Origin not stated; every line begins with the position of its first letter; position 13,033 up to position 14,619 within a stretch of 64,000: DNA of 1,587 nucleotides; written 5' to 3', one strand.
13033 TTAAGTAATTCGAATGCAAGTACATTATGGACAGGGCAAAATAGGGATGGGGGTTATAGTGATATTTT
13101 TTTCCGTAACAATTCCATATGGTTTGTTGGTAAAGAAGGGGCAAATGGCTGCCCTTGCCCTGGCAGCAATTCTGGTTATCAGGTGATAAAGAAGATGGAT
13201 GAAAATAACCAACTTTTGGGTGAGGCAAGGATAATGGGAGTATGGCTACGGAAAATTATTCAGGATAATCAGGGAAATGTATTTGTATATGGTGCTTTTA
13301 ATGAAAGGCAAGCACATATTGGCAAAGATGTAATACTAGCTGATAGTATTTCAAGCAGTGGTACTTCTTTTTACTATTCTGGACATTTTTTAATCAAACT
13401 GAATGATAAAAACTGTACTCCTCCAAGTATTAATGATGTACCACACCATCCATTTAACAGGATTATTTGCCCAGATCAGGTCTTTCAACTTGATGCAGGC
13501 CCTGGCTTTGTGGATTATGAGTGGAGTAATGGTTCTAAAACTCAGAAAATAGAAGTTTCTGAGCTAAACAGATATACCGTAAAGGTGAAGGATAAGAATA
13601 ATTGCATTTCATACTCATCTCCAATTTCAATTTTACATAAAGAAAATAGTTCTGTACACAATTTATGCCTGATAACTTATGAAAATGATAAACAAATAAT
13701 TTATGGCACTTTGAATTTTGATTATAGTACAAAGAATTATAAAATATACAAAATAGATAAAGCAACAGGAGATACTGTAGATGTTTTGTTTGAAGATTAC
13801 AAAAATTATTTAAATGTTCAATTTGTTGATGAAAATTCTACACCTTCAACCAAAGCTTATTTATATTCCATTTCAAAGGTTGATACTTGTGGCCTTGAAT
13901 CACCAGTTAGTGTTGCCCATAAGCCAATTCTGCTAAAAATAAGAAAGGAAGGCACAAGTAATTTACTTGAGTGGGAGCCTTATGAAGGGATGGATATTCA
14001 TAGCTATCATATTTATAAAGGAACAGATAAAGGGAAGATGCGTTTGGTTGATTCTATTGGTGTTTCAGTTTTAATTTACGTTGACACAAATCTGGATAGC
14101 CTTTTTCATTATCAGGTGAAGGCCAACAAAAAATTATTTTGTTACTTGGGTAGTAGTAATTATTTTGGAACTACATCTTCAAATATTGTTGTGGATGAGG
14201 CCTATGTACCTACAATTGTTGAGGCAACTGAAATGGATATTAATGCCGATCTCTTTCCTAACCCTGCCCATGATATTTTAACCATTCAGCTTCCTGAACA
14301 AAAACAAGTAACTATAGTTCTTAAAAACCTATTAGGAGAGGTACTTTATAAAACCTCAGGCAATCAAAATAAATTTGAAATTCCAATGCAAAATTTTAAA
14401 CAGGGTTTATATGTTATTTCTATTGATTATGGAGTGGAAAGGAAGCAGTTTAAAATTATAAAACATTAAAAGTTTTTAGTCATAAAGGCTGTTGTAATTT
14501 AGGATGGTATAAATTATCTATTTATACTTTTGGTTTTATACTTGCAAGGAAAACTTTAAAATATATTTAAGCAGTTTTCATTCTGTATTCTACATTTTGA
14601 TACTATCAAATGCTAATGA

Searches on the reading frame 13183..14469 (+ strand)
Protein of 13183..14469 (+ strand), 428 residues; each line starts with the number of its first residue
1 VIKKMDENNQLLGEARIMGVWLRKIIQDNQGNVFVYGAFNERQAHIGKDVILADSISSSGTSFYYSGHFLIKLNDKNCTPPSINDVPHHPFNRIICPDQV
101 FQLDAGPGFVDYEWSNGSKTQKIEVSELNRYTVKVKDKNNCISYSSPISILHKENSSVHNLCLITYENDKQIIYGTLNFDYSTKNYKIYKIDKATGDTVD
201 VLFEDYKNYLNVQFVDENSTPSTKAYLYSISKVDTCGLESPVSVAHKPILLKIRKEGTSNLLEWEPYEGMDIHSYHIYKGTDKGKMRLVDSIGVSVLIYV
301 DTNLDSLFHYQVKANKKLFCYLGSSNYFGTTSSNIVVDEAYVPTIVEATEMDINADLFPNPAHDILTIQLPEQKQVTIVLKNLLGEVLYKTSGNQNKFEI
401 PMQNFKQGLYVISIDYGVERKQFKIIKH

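Call 4: search_protein_families(library=pfam, proteins=[window:13183-14469:+], max_evalue=0.01)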
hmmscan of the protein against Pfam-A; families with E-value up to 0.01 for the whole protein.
window:13183-14469:+ (428 aa): 1 family
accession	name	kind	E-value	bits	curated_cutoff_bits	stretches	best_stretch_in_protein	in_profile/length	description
PF18962.6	Por_Secre_tail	-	7.8e-12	45.8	27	1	357-425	1-73/75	Secretion system C-terminal sorting domain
